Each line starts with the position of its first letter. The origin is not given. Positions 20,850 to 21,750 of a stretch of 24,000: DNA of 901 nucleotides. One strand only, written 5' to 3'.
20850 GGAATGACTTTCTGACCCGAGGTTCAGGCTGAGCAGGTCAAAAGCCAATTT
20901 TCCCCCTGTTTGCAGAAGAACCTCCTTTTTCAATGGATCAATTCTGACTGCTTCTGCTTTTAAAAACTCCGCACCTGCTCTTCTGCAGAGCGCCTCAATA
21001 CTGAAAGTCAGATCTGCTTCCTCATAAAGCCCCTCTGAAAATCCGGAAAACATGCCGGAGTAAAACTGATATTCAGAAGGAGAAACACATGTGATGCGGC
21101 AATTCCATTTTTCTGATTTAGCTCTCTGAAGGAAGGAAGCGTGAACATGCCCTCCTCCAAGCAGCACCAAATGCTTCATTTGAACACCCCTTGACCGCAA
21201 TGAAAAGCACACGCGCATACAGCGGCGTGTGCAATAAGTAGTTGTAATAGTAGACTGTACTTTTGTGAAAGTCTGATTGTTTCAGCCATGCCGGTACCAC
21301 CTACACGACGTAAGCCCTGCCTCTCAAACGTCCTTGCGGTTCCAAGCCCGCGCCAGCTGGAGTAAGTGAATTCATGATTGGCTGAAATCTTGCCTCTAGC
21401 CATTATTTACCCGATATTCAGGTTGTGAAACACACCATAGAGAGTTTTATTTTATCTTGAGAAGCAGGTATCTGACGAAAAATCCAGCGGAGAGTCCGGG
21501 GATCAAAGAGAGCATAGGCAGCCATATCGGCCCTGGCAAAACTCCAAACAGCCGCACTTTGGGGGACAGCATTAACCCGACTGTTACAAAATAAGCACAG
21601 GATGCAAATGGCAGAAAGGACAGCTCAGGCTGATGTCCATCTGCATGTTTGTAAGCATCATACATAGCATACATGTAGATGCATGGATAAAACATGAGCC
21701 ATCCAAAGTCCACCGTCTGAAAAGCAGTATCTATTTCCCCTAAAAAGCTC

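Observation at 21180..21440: Orphan riboswitch-like leader with intrinsic terminator upstream of an FAD oxidoreductase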

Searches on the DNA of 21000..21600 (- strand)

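Call 4: search_rna_families(source=window, start=21000, end=21600, threshold=evalue, max_evalue=10, show_alignments=4)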
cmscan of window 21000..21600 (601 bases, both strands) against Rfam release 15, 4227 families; matches with E-value up to 10: 4.
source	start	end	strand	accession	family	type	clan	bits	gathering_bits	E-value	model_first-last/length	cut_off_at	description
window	21295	21381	+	RF01410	BsrC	Gene; sRNA;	-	55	38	7.5e-09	1-87/87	no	BsrC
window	21315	21571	-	RF01877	MIAT_exon5_3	Gene; lncRNA;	-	13.1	90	0.064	114-382/382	no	Myocardial infarction associated transcript exon 5 conserved region 3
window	21031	21091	+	RF03012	Mu-gpT-DE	Gene; sRNA;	-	12.7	49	5.5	1-53/53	no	Mu-gpT-DE RNA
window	21309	21351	+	RF02684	Twister-P5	Gene; ribozyme;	CL00120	12.5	37.6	7.7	1-58/58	no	Type-P5 twister ribozyme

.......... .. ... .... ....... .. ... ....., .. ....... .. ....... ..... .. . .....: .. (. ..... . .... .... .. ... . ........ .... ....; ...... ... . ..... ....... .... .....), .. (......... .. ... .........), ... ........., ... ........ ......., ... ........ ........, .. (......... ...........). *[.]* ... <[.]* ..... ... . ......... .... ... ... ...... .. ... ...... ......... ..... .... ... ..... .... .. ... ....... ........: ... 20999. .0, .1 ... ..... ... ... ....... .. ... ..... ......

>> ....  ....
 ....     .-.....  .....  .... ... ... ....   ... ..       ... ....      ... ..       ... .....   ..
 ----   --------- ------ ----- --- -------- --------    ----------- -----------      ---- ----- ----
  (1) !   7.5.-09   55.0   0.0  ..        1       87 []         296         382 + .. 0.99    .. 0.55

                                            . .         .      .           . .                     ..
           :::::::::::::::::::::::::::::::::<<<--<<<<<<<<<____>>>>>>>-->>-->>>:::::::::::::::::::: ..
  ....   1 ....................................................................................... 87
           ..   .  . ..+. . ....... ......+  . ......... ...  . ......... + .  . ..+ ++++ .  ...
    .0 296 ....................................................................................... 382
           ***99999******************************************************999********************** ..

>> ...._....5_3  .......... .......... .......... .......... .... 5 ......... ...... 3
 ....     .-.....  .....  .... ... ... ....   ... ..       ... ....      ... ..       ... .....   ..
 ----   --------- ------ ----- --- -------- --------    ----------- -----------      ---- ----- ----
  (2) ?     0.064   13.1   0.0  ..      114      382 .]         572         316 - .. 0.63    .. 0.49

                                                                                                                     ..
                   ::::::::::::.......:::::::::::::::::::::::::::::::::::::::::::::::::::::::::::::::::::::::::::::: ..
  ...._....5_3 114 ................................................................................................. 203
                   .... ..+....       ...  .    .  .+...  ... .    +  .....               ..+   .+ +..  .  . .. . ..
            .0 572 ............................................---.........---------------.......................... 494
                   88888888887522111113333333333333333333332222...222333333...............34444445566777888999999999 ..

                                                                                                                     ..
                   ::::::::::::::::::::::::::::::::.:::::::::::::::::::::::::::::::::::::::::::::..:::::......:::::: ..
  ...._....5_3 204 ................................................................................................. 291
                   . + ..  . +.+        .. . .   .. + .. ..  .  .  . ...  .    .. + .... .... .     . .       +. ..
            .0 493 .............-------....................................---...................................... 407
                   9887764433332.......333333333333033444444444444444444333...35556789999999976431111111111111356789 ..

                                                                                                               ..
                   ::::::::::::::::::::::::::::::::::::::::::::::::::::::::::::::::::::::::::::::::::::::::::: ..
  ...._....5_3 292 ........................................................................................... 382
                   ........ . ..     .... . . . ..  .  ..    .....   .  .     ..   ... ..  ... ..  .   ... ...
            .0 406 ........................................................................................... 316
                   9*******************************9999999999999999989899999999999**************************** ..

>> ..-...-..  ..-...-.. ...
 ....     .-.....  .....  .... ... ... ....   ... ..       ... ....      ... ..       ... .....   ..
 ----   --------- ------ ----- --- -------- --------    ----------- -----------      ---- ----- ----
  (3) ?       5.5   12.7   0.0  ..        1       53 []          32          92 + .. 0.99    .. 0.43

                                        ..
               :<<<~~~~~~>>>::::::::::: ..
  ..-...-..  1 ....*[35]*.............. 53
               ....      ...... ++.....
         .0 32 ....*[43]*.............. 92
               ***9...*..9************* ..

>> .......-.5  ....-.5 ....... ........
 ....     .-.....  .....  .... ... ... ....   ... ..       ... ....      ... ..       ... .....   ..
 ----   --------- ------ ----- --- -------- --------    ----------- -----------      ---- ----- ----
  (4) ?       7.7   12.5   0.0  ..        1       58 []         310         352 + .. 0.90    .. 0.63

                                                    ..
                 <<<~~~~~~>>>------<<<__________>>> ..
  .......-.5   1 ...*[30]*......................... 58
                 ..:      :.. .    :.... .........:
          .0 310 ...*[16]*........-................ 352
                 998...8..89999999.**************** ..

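Call 48: build_rna_model(alignment_id=A1, structure=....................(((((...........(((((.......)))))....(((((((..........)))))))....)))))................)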
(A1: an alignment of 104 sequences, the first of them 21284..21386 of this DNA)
Model R1 built from alignment A1 (104 sequences, 106 columns); structure: as given.
model positions 103; base pairs 17; branch points 1; effective number of sequences 2.29; information 0.59 bits per position. Calibrated on 0.2 Mb of random sequence (short: E-values are rough).
structure used (alignment columns):
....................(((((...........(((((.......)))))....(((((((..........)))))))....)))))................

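Call 49: search_with_rna_model(model_id=R1, sources=[window, L123, L124, L125, L126], max_evalue=1, show_alignments=4)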
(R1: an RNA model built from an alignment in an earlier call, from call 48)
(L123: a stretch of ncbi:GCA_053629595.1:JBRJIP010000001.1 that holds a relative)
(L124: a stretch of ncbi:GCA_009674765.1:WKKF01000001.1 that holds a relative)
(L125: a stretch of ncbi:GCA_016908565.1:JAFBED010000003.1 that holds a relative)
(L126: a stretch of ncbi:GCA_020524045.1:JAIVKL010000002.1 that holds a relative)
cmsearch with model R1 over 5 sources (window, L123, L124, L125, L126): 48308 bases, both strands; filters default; matches with E-value up to 1: 3.
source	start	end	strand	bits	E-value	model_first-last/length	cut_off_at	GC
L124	2251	2353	+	78.8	7.1e-27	1-103/103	no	0.51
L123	2294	2396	+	69.5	3e-23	1-103/103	no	0.55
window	21284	21386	-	68.2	9.7e-23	1-103/103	no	0.56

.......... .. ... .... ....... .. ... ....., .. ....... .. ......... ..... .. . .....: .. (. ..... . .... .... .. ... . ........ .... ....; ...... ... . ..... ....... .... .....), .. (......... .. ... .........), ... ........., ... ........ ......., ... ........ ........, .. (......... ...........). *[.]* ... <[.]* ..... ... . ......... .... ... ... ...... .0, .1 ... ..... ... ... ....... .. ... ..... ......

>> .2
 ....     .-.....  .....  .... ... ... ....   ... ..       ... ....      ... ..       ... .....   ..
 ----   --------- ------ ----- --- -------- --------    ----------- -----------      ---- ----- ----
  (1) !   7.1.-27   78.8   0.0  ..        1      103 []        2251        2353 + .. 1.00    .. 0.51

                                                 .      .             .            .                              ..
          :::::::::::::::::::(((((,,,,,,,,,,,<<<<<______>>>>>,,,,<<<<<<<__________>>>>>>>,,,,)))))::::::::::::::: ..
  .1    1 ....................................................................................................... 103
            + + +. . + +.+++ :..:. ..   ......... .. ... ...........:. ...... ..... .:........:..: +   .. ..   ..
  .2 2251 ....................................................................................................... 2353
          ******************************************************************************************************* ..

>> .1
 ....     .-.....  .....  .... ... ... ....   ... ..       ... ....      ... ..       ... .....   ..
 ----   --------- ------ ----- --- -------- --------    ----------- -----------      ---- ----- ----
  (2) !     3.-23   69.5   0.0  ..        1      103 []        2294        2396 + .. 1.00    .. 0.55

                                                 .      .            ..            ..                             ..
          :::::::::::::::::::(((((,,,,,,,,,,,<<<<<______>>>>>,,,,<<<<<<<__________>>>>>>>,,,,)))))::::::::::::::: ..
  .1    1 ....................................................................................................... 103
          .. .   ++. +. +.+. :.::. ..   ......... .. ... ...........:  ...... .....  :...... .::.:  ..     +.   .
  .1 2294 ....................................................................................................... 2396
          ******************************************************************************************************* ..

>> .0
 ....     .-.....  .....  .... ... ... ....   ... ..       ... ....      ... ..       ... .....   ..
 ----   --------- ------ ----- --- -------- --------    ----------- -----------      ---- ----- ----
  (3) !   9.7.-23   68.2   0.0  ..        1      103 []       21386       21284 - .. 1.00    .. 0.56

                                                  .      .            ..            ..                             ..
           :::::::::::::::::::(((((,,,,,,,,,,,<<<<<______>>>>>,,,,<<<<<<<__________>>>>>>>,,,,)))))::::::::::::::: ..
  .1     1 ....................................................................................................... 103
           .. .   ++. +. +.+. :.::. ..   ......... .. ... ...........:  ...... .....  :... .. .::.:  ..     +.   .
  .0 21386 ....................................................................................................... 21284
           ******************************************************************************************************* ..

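Call 69: search_with_rna_model(model_id=R1, sources=[L004, L005, L006, L007, L008, L009, L010, L011, L012, L013, L014, L015, L016, L017, L018, L019, L020, L021, L022, L023, L024, L025, L026, L027, L028, L029, L030, L031, L032, L033, L034, L035, L036, L037, L038, L039, L040, L041, L042, L043, L044, L045, L046, L047, L048, L049, L050, L051, L052, L053, L054, L055, L056, L057, L058, L059, L060, L061, L062, L063, L064, L065, L066, L067, L068, L069, L070, L071, L072, L073, L074, L075, L076, L077, L078, L079, L080, L081, L082, L083, L084, L085, L086, L087, L088, L089, L090, L091, L092, L093, L094, L095, L096, L097, L098, L099, L100, L101, L102, L103], max_evalue=0.001)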
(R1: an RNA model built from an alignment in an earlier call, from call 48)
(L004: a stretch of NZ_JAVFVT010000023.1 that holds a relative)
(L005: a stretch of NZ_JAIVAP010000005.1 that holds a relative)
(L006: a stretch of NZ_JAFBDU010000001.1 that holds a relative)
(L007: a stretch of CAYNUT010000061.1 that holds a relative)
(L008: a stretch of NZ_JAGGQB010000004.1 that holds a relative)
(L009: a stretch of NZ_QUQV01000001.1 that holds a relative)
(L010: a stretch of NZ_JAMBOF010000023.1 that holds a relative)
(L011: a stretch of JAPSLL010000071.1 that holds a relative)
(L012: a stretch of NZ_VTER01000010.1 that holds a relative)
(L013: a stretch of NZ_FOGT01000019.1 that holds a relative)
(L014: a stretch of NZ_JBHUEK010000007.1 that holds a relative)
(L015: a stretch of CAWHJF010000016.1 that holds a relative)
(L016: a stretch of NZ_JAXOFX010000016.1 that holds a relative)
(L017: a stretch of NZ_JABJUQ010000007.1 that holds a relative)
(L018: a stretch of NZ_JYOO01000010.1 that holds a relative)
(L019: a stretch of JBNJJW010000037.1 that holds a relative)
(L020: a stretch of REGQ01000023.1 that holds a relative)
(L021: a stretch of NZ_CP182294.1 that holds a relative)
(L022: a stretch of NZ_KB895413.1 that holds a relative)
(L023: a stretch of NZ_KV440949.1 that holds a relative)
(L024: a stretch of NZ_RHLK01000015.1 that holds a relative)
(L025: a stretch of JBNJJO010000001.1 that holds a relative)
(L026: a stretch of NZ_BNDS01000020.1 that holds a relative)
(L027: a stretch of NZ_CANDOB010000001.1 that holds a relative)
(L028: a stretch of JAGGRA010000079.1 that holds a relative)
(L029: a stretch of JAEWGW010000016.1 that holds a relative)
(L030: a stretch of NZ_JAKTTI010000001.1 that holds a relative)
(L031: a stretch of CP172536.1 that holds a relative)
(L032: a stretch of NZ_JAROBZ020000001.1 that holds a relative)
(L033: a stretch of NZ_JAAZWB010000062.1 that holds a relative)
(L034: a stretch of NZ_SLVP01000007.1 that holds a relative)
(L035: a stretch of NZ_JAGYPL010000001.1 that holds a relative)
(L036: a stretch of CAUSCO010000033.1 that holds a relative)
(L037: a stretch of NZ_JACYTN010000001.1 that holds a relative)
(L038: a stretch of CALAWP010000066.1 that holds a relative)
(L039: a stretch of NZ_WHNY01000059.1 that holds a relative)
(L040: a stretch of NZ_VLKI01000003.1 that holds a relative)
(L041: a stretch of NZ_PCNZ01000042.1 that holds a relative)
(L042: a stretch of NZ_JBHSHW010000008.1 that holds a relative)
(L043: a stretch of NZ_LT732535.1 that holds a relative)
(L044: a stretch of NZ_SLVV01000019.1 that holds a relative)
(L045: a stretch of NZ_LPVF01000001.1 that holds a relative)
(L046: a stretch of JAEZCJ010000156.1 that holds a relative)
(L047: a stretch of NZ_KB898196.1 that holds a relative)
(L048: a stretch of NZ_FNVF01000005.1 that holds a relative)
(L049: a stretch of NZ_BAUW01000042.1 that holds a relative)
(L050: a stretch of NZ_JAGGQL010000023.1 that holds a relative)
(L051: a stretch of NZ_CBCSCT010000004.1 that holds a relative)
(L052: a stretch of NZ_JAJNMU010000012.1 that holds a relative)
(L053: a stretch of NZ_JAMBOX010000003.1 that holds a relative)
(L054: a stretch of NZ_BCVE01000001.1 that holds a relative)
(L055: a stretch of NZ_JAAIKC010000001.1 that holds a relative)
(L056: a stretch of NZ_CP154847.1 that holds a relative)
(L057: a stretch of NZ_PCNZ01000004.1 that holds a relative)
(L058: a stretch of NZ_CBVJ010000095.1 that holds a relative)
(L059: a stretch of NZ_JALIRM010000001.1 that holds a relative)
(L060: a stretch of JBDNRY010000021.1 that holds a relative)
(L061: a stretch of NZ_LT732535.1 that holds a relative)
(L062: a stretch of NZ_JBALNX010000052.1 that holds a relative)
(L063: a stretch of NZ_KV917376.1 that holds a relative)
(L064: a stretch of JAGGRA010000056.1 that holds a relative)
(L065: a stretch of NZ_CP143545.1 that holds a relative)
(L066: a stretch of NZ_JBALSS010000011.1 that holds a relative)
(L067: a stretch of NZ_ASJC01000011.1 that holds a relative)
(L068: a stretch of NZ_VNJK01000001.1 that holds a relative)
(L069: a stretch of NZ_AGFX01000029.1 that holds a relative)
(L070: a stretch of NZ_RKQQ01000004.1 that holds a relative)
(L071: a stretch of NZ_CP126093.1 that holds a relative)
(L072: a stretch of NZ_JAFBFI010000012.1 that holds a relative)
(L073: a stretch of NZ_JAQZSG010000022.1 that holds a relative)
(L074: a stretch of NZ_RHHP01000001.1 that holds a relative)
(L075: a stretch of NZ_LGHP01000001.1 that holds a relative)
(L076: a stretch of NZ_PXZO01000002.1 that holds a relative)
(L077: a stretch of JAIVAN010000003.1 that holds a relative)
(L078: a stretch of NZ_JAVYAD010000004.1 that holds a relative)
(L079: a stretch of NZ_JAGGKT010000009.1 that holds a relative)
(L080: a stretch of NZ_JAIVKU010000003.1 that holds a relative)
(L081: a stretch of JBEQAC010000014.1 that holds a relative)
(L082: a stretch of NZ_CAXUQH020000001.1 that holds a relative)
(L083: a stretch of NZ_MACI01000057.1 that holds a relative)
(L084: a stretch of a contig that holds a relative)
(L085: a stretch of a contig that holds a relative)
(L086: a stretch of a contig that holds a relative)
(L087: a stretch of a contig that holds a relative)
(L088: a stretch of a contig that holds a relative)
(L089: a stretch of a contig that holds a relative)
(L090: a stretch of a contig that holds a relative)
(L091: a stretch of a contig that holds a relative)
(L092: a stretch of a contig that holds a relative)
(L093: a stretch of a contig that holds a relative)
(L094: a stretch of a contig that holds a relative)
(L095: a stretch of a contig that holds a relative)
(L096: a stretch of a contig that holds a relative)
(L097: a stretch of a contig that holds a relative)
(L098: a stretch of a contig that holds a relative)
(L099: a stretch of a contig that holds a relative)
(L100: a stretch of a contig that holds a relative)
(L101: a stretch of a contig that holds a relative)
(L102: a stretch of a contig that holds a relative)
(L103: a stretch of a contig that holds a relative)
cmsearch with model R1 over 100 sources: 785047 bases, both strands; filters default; matches with E-value up to 0.001: 100.
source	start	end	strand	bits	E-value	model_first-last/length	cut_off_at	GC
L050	581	683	-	105.6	4.5e-36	1-103/103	no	0.4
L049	6752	6854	+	104.7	9.2e-36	1-103/103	no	0.4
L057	5462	5564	-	104.7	9.5e-36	1-103/103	no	0.38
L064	4419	4521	+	104.2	1.6e-35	1-103/103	no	0.4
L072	1880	1982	+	104.2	1.6e-35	1-103/103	no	0.4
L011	3733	3835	+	104.1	1.6e-35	1-103/103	no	0.4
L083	375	477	+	103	4.3e-35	1-103/103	no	0.4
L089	1032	1134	-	103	4.3e-35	1-103/103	no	0.4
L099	7202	7304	-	103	4.3e-35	1-103/103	no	0.4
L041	3225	3327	+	102.4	7.8e-35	1-103/103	no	0.41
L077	6755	6857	-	101.7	1.4e-34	1-103/103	no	0.43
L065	3583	3685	+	101.6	1.5e-34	1-103/103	no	0.41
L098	2554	2656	-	100.6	3.8e-34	1-103/103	no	0.38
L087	5296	5398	-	100.3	5.1e-34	1-103/103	no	0.44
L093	6924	7026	-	100.2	5.6e-34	1-103/103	no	0.43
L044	2280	2382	+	99.4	1.1e-33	1-103/103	no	0.38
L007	3657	3759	-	99.4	1.1e-33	1-103/103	no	0.45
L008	4611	4713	+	98.9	1.7e-33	1-103/103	no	0.43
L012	1903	2005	+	98.6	2.4e-33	1-103/103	no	0.42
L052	6489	6591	-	98.1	3.5e-33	1-103/103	no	0.42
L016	2507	2609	-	98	3.9e-33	1-103/103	no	0.41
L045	2785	2887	-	97.9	4.2e-33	1-103/103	no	0.42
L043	7514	7616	+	97.7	4.9e-33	1-103/103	no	0.45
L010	4201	4303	+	97.3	7.5e-33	1-103/103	no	0.42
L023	4901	5003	-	97.3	7.6e-33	1-103/103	no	0.46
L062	7208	7310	-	97.2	7.7e-33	1-103/103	no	0.43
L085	5742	5844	-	96.9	1.1e-32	1-103/103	no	0.45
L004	5426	5529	-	96.5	1.5e-32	1-103/103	no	0.46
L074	897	1000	-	96.3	1.8e-32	1-103/103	no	0.46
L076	6202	6305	-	96.3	1.8e-32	1-103/103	no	0.45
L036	6727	6829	+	96.3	1.9e-32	1-103/103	no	0.39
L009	1984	2086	+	96.2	1.9e-32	1-103/103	no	0.43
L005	3803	3905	+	96.1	2.2e-32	1-103/103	no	0.48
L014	3733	3835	-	96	2.3e-32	1-103/103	no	0.44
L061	5282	5384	-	96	2.4e-32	1-103/103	no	0.44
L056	491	593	+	95.9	2.5e-32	1-103/103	no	0.41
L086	4351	4454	-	95.9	2.6e-32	1-103/103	no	0.43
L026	3852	3954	-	95.9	2.6e-32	1-103/103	no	0.42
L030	1018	1120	+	95.7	3e-32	1-103/103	no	0.43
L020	2171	2274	-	95.7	3.2e-32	1-103/103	no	0.42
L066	4676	4778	+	95.6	3.2e-32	1-103/103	no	0.43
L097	4154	4257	+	95.4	4e-32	1-103/103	no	0.44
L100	3956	4058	-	95.3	4.2e-32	1-103/103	no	0.46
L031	4929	5031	-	95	5.7e-32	1-103/103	no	0.45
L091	3157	3259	+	94.9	6.5e-32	1-103/103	no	0.41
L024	1711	1814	-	94.7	7.2e-32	1-103/103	no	0.45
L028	138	240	+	94.7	7.4e-32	1-103/103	no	0.46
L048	7646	7749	-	94.6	8.1e-32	1-103/103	no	0.46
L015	7397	7499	-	94.5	8.9e-32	1-103/103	no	0.41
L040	1183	1285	+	94.5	9e-32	1-103/103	no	0.46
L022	7496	7599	-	94.5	9.2e-32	1-103/103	no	0.44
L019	409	512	-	94.4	9.8e-32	1-103/103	no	0.5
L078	5755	5857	+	94.4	1e-31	1-103/103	no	0.42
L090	4892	4994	+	94.4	1e-31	1-103/103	no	0.42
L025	977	1079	+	94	1.4e-31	1-103/103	no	0.43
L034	5026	5128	+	93.9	1.6e-31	1-103/103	no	0.49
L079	4446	4549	+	93.8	1.7e-31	1-103/103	no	0.41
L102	4294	4396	-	93.6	2e-31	1-103/103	no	0.45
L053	5868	5970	+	93.5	2.2e-31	1-103/103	no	0.46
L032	5488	5590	+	93.3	2.6e-31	1-103/103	no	0.43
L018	1584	1686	+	92.8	4e-31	1-103/103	no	0.47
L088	7664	7766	-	92.8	4e-31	1-103/103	no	0.47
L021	1438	1540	-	92.8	4.3e-31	1-103/103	no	0.45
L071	7622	7724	-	92.6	4.8e-31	1-103/103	no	0.43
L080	4526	4628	-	92.3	6.6e-31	1-103/103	no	0.5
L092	1754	1856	+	92.3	6.6e-31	1-103/103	no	0.5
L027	2853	2955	+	92.1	7.6e-31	1-103/103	no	0.5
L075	6260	6363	-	91.8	1.1e-30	1-103/103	no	0.51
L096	5298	5401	-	91.3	1.6e-30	1-103/103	no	0.49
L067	2340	2442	-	91.3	1.6e-30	1-103/103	no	0.45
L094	5169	5272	+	90.9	2.2e-30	1-103/103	no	0.48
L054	2550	2652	-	90.9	2.2e-30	1-103/103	no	0.45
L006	638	740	-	90.5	3.2e-30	1-103/103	no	0.47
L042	4471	4574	+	90.3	3.7e-30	1-103/103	no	0.51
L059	5294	5396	-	89.9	5.3e-30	1-103/103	no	0.39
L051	4229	4332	-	89.9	5.6e-30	1-103/103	no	0.5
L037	211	314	-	89.3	9.5e-30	1-103/103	no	0.47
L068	6527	6630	+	89.3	9.5e-30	1-103/103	no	0.47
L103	2332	2434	+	89.2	1.1e-29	1-103/103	no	0.53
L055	1681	1784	+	89.1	1.1e-29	1-103/103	no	0.48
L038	1356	1459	+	88.8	1.4e-29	1-103/103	no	0.55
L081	5747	5849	+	88.8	1.5e-29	1-103/103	no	0.46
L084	4228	4331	-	88.2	2.6e-29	1-103/103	no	0.46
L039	5674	5777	-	88.1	2.8e-29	1-103/103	no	0.47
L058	6700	6803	+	88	2.9e-29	1-103/103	no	0.5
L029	3316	3419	+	88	3e-29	1-103/103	no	0.47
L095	5349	5452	+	87.5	4.7e-29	1-103/103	no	0.46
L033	6154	6256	-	87.4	5.4e-29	1-103/103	no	0.44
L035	6231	6333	+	87.1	6.8e-29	1-103/103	no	0.44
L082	1804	1907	+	87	7.6e-29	1-103/103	no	0.48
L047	5917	6020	+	86.6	1.1e-28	1-103/103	no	0.48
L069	347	450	+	85.5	2.8e-28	1-103/103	no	0.47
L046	522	625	-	85.2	3.8e-28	1-103/103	no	0.51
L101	5294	5398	+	83.5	1.7e-27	1-103/103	no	0.42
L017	5150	5252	+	83.5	1.7e-27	1-103/103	no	0.47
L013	5476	5578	+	80.9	1.7e-26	1-103/103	no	0.46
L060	4978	5081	+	80.3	3.1e-26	1-103/103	no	0.51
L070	2480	2583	-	75.3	2.7e-24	1-103/103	no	0.48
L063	1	73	+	72.8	2.5e-23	31-103/103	5'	0.47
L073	1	57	+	53.2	1.1e-15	47-103/103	5'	0.44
